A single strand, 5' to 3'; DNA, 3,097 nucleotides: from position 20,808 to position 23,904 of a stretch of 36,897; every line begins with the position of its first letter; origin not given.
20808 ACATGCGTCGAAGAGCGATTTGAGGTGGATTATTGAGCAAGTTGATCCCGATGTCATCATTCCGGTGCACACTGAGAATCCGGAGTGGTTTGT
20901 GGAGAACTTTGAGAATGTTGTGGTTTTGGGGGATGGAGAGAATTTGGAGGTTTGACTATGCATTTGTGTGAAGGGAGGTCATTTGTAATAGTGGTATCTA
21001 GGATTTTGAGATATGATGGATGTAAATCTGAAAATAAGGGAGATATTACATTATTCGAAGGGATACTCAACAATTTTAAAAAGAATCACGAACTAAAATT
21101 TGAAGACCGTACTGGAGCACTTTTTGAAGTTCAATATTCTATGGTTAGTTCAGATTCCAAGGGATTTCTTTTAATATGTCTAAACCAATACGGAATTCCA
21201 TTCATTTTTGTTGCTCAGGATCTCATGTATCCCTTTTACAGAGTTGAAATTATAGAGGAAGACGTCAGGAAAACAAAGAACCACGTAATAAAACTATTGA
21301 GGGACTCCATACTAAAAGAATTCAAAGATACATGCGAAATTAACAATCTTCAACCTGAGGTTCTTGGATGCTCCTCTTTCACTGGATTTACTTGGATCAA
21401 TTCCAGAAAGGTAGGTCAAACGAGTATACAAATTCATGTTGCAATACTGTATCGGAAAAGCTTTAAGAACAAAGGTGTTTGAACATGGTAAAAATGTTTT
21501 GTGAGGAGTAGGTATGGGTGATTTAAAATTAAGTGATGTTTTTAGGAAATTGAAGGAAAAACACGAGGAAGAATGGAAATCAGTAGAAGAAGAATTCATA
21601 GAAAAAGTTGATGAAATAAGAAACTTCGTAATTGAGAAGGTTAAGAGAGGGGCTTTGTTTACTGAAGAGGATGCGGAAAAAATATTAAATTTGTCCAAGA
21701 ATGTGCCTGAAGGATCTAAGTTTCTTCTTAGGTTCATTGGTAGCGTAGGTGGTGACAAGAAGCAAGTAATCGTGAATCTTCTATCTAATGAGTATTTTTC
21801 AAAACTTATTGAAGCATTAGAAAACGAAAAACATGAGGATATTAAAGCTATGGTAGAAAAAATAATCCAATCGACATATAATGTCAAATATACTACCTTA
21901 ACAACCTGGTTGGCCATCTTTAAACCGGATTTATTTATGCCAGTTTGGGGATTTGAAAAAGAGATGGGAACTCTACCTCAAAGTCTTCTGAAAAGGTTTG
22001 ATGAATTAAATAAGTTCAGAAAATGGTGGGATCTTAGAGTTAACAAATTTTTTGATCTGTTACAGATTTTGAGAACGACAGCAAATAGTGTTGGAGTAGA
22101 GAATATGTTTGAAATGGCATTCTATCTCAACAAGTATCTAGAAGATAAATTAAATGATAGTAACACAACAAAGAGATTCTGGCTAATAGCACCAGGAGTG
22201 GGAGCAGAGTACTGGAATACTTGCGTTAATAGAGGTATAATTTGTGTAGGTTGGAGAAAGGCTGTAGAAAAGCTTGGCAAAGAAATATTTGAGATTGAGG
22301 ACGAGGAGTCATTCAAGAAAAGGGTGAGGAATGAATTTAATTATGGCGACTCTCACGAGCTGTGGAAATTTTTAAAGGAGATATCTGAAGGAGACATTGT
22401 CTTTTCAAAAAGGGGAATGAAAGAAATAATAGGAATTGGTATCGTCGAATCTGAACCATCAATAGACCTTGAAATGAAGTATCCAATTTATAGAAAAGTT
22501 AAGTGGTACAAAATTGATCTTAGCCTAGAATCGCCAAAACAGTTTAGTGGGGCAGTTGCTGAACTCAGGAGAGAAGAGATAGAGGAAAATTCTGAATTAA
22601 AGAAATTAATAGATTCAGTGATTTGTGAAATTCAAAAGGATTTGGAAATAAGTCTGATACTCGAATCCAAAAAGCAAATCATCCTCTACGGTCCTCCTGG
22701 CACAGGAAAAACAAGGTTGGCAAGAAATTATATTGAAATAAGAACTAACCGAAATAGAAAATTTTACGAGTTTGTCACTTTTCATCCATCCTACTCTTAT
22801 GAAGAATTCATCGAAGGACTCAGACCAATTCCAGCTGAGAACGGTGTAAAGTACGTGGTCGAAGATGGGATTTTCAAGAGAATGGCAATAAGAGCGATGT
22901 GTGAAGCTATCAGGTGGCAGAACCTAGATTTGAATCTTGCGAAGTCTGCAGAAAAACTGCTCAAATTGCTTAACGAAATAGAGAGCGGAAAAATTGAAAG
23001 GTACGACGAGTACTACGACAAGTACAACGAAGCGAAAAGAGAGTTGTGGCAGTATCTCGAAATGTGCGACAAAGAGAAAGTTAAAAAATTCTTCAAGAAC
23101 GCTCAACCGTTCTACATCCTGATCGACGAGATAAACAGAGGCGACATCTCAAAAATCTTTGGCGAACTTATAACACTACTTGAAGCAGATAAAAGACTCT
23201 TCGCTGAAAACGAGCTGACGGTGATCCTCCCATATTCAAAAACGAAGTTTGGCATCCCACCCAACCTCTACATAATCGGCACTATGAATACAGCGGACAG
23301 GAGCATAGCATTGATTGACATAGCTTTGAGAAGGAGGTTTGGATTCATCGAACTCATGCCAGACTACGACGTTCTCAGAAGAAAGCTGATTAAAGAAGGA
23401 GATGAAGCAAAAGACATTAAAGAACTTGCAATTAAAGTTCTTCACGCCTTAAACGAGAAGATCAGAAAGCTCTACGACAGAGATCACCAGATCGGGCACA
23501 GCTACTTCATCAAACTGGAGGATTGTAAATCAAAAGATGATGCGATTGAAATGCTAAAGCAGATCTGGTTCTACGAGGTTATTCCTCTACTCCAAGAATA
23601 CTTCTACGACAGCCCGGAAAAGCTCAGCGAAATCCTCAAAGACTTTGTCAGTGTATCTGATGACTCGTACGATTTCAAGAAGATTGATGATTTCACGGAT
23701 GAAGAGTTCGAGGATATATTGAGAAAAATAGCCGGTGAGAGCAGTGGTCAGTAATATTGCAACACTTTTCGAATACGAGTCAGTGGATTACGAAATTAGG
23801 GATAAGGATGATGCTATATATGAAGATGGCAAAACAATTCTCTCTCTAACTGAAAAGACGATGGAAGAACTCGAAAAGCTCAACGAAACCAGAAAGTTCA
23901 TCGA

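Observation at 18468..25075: Co-directional overlapping array joins a CARF-wHTH regulator, two extra nucleases and an orphan protein to a McrBC-type core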

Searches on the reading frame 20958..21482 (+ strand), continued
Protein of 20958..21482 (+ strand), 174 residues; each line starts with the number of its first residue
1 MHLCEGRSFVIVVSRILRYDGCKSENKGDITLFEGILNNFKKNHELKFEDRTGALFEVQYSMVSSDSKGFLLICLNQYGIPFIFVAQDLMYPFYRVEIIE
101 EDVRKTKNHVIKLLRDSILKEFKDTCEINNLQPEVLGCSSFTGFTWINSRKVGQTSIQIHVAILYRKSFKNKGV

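Call 59: fold_search(model_id=the predicted structure, library=pdb)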
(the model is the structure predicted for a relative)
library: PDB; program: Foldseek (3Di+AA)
matches with E <= 10: 1572; with E <= 0.001: 0
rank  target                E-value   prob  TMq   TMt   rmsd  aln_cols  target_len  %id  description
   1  2fpn                  1.8e-03  1.00  0.42  0.33   8.0       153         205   10  The crystal structure of the ywmB protein from Bacillus subtilis (released 2006-03-14)
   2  3c6k_D                2.7e-03  1.00  0.38  0.21   5.9       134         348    8  Crystal structure of human spermine synthase in complex with spermidine and 5-methylthioadenosine (released 2008-02-19)
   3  3c6k_C                2.9e-03  1.00  0.39  0.21   5.7       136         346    9  Crystal structure of human spermine synthase in complex with spermidine and 5-methylthioadenosine (released 2008-02-19)
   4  2laf_MODEL_1_A        6.1e-03  0.99  0.40  0.50   5.5       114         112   17  NMR solution structure of the N-terminal domain of the E. coli lipoprotein BamC (released 2011-06-01)
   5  1mhm_A                1.1e-02  0.95  0.29  0.19   7.6        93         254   10  Crystal structure of S-adenosylmethionine decarboxylase from potato (released 2002-12-11)
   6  7pjc_B                2.2e-02  0.92  0.38  0.14   5.2       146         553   14  The structure of Candida albicans phosphoglucomutase with isothiazolone modification on Cys359 (released 2022-09-07)
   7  1gm6                  2.5e-02  0.25  0.23  0.22  13.3       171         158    9  3-D STRUCTURE OF A SALIVARY LIPOCALIN FROM BOAR (released 2002-05-30)
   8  9g9i_F                2.6e-02  0.57  0.30  0.26  15.3       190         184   10  CryoEM structure of Enterococcus italicus Csm-crRNA-CTR2 complex bound to pNppA3 and AMPNPP (released 2025-01-29)
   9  4r0j                  3.7e-02  0.12  0.16  0.14  15.7       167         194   11  The crystal structure of a functionally uncharacterized protein SMU1763c from Streptococcus mutans (released 2014-08-13)
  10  5x7y_C                3.9e-02  0.20  0.21  0.20  13.7       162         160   12  Crystal Structure of the Dog Lipocalin Allergen Can f 6 (released 2018-04-04)
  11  6nre                  3.9e-02  0.20  0.21  0.20  13.1       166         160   11  Monomeric Lipocalin Can F 6 (released 2019-09-25)
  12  5zch_C                4.2e-02  0.25  0.22  0.21   9.2       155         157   10  Crystal structure of OsPP2C50 I267W:OsPYL/RCAR3 with (+)-ABA (released 2019-03-06)
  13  5gwo_C                4.7e-02  0.25  0.24  0.22   9.6       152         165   10  Crystal structure of RCAR3:PP2C S265F/I267M with (+)-ABA (released 2017-09-13)
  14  8h0h_A                4.7e-02  0.23  0.24  0.24  13.6       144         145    9  Hypotethical protein from Mycobacterium tuberculsosis (released 2023-09-06)
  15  3oqu_A                4.7e-02  0.18  0.20  0.19  11.2       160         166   10  Crystal structure of native abscisic acid receptor PYL9 with ABA (released 2011-09-14)
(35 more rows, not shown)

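Call 60: fold_search(model_id=the predicted structure, library=viral)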
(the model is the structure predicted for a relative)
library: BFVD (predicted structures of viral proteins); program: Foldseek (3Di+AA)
matches with E <= 10: 1156; with E <= 0.001: 0
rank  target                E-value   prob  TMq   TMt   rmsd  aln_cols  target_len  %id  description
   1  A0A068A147            5.7e-03  0.69  0.26  0.29  11.5       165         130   10  (no name in the UniProt tables at hand)
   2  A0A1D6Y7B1            1.2e-02  0.99  0.42  0.12   7.6       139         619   12  (no name in the UniProt tables at hand)
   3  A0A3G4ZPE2            1.3e-02  0.84  0.31  0.21   6.7       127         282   14  Uncharacterized protein [Terrestrivirus sp.]
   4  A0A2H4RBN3            1.9e-02  0.96  0.35  0.43   5.1        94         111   18  Uncharacterized protein [Sulfolobus ellipsoid virus 1]
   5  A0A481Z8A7            2.0e-02  0.35  0.25  0.27  16.4       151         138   10  Uncharacterized protein [Pithovirus LCPAC302]
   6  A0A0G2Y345            2.3e-02  0.77  0.33  0.31   9.3       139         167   13  Uncharacterized protein [Acanthamoeba polyphaga mimivirus Kroon]
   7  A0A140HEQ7            2.3e-02  0.18  0.18  0.13  13.9       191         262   11  (no name in the UniProt tables at hand)
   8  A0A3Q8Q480            2.7e-02  0.97  0.30  0.41   7.5        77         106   13  (no name in the UniProt tables at hand)
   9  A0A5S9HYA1            2.7e-02  0.54  0.27  0.29  12.6       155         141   11  Uncharacterized protein [Tenacibaculum phage PTm5]
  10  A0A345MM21            3.2e-02  0.23  0.17  0.25  14.9       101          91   16  (no name in the UniProt tables at hand)
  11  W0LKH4                3.6e-02  0.89  0.29  0.46  13.4        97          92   10  (no name in the UniProt tables at hand)
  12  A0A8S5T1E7            4.1e-02  0.57  0.29  0.14   6.6       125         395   14  ATPase [Myoviridae sp. ctWb16]
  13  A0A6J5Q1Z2            4.3e-02  0.69  0.39  0.21  11.2       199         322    9  Uncharacterized protein [uncultured Caudovirales phage]
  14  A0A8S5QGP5            4.9e-02  0.57  0.31  0.17  14.6       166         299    8  Uncharacterized protein [Siphoviridae sp. ctF6o6]
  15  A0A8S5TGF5            5.2e-02  0.35  0.28  0.26   8.3       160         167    9  Uncharacterized protein [Myoviridae sp. ctIty1]
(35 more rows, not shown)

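Call 71: search_protein_families(library=pfam, proteins=[P0002, P0129], max_evalue=5)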
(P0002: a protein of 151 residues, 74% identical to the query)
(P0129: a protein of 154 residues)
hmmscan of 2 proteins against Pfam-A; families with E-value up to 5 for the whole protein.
P0002 (151 aa): 0 families

P0129 (154 aa): 1 family
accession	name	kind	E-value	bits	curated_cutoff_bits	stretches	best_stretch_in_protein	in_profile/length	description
PF01515.24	PTA_PTB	-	0.16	11.8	24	1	15-62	63-111/319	Phosphate acetyl/butaryl transferase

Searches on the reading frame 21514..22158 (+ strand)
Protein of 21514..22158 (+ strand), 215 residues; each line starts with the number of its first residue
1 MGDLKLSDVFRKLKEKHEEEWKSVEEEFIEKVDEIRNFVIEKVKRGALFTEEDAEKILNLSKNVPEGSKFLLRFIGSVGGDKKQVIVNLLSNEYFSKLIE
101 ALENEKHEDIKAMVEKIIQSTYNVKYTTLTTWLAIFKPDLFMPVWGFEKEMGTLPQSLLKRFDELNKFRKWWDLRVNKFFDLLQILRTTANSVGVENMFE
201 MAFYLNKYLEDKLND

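Call 71: search_protein_families(library=pfam, proteins=[window:21514-22158:+], max_evalue=5)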
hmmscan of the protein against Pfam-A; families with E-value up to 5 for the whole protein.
window:21514-22158:+ (215 aa): 4 families
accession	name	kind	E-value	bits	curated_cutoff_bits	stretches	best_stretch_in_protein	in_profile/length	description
PF25758.1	TPR_IPO11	-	0.023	14.2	27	1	70-142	137-204/371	Importin-11-like, TPR repeats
PF05168.19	HEPN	-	0.038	14.6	22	1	7-64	57-110/117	HEPN domain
PF12322.14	T4_baseplate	-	0.038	14.1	24.5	1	65-127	137-199/219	T4 bacteriophage base plate protein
PF03449.20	GreA_GreB_N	-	0.36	11.5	24.5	0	89-117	2-30/71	Transcription elongation factor, N-terminal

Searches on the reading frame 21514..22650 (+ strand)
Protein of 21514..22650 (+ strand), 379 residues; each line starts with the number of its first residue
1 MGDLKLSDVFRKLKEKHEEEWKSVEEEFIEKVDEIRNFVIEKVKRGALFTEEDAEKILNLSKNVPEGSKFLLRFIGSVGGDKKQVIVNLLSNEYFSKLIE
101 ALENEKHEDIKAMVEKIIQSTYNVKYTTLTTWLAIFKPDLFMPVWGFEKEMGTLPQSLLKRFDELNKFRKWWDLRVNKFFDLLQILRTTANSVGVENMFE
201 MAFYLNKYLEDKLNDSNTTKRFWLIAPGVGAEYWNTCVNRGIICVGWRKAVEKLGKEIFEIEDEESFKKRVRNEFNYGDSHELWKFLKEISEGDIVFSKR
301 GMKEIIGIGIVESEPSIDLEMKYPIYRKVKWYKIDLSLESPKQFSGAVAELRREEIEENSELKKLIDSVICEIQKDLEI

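Call 65: search_solved_structures(query=window:21514-22650:+, max_evalue=1)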
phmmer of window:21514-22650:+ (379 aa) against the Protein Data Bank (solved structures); distinct sequences matched with E-value up to 1: 0.

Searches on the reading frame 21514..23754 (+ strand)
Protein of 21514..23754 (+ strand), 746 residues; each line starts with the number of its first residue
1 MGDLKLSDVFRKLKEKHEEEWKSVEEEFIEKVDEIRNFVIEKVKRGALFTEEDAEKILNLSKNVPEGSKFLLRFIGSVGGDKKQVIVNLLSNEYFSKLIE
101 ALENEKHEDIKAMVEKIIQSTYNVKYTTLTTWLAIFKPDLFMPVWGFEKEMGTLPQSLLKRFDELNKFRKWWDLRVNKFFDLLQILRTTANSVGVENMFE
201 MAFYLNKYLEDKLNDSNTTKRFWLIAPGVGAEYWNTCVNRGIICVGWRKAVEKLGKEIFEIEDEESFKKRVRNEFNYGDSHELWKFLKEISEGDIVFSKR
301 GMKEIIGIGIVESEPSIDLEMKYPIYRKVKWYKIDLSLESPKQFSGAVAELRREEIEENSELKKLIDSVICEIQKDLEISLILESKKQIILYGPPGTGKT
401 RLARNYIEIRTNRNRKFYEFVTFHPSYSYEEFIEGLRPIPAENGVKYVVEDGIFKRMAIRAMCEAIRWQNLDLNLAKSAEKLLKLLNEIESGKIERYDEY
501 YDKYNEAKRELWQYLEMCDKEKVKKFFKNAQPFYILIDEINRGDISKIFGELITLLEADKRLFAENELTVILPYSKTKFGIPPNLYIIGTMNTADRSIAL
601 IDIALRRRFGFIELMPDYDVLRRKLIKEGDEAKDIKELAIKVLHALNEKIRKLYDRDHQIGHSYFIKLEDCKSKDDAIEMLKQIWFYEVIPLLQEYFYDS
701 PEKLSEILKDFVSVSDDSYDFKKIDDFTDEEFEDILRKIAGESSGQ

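Call 3: search_protein_families(library=pfam, proteins=[window:21514-23754:+], max_evalue=0.01)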
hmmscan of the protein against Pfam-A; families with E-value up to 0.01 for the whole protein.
window:21514-23754:+ (746 aa): 9 families
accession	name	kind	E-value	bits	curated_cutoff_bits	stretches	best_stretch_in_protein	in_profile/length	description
PF07728.20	AAA_5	-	1e-16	61.6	22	1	389-609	2-139/139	AAA domain (dynein-related subfamily)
PF00004.35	AAA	-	3.6e-06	27.9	21.2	0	389-407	1-19/131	ATPase family associated with various cellular activities (AAA)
PF13401.12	AAA_22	-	3.7e-06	27.7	27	1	385-436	4-54/130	AAA domain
PF13191.12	AAA_16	-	0.00067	20.6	32.6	1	388-420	26-63/167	AAA ATPase domain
PF20720.3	nSTAND3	-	0.0018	18.4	27.2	0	382-407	13-38/155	Novel STAND NTPase 3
PF12775.13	AAA_7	-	0.0021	18.1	25.8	1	378-426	25-72/181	P-loop containing dynein motor region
PF24883.2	NPHP3_N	-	0.0041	17.8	24.8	0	386-416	22-52/164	Nephrocystin 3, N-terminal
PF13479.12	AAA_24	-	0.0071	16.6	27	0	386-406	2-22/195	AAA domain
PF13245.12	AAA_19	-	0.0093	16.6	25.1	0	386-414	11-39/134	AAA domain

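Call 4: search_protein_families(library=padloc, proteins=[window:21514-23754:+], max_evalue=0.01)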
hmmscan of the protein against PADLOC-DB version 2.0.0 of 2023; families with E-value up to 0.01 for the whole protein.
window:21514-23754:+ (746 aa): 14 families
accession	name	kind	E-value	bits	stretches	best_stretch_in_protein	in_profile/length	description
PDLC03448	REase_II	-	1.9e-16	57.4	2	333-440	397-501/857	Type II restriction enzyme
PDLC03547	REase_II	-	2.6e-13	47.4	2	531-613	346-444/585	Type II restriction enzyme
PDLC04819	PDC-S02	-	3.8e-09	34.2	1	221-333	4-121/334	-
PDLC02196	IetA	-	9.7e-07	26.5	1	355-404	90-140/374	-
PDLC04815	PDC-S02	-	5.7e-06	23.9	1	222-337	3-122/346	-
PDLC04232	IetA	-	3.6e-05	21.3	1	354-404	83-134/330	-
PDLC02195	IetA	-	4.3e-05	21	1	360-404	110-155/395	-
PDLC04806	PDC-S02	-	9.2e-05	19.9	1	222-338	4-127/324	-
PDLC04824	PDC-S02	-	0.00013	19.3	1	221-337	3-126/308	-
PDLC04816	PDC-S02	-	0.00016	19.3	1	231-334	16-118/299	-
PDLC01993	RtcR--CARF_AAA_HTH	-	0.00029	17.4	1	344-421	160-239/523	-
PDLC03920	MkoA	-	0.00034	17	1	375-414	620-659/1112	-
PDLC04140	mad8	-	0.0006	17.4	1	383-516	24-147/314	mads_8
PDLC00915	TRIP13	-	0.0039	14.6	1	389-405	66-82/302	TRIP13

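Call 24: search_protein_families(library=ncbifam, proteins=[window:21514-23754:+], max_evalue=0.001)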
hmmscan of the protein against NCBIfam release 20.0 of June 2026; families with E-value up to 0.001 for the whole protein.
window:21514-23754:+ (746 aa): 3 families
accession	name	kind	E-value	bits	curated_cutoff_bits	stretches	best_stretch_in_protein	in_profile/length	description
NF008457.0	PRK11331.1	equivalog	6.5e-48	163.6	637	2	531-704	272-448/459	5-methylcytosine-specific restriction enzyme subunit McrB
NF042959.1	IteA_antiphage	equivalog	3.8e-05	23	510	1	360-405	98-144/367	anti-phage ATPase IteA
TIGR01242.2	TIGR01242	subfamily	0.00089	18.3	500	0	381-406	143-168/362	proteasome-activating nucleotidase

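Call 88: search_solved_structures(query=window:21514-23754:+, max_evalue=0.001, show_alignments=1)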
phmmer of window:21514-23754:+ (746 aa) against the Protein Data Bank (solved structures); distinct sequences matched with E-value up to 0.001: 12.
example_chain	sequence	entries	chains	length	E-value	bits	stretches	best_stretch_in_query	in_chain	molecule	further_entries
6ut3_A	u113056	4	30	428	3.2e-83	283.8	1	377-709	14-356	GTPase subunit of restriction endonuclease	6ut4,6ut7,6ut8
6ut5_A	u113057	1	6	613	7.1e-83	282.7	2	367-667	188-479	GTPase subunit of restriction endonuclease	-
6hz4_A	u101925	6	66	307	1.7e-46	162.4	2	532-707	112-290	5-methylcytosine-specific restriction enzyme B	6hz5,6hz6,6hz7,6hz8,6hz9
7vsr_A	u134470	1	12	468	7.1e-46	160.3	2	532-707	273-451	5-methylcytosine-specific restriction enzyme B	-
6ut6_A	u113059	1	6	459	1.1e-45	159.7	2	532-704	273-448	5-methylcytosine-specific restriction enzyme B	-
5g4g_A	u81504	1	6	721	6.2e-05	25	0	341-405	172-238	VCP-LIKE ATPASE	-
5g4f_A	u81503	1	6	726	6.3e-05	25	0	341-405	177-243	VCP-LIKE ATPASE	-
5vc7_A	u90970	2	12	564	8e-05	24.6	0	381-405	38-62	VCP-like ATPase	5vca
6chs_H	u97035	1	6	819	0.00032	22.6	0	359-405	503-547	Putative cell division control protein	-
6oaa_B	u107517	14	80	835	0.00066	21.6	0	361-405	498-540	Cell division control protein 48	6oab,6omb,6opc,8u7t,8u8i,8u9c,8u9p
6oa9_A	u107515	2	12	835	0.00066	21.6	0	361-405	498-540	Cell division control protein 48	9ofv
8dar_A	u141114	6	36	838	0.00066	21.6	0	361-405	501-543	Cell division control protein 48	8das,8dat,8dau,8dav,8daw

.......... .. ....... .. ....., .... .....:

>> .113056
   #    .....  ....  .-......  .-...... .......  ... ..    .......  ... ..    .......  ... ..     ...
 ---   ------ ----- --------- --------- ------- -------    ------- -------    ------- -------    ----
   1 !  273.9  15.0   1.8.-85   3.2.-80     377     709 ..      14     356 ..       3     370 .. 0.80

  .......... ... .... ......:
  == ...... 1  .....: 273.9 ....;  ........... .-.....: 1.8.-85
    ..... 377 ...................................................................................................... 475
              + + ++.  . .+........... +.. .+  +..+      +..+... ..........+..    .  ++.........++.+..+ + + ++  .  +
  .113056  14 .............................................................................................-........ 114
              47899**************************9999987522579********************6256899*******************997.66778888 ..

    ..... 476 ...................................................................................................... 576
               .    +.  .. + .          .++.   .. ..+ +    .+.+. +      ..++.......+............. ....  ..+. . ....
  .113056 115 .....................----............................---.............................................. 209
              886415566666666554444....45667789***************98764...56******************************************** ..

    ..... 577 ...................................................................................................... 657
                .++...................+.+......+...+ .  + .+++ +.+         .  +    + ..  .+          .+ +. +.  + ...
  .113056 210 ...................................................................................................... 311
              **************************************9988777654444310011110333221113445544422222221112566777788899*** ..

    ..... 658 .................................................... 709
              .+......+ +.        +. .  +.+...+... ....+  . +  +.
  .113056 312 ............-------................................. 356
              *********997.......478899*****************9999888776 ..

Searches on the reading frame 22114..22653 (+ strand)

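Call 71: search_protein_families(library=pfam, proteins=[window:22114-22653:+], max_evalue=5)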
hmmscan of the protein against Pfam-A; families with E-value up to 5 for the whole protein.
window:22114-22653:+ (180 aa): 1 family
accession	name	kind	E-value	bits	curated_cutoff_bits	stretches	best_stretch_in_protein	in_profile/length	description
PF12510.13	Smoothelin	-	0.099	13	23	0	49-69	5-25/50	Smoothelin cytoskeleton protein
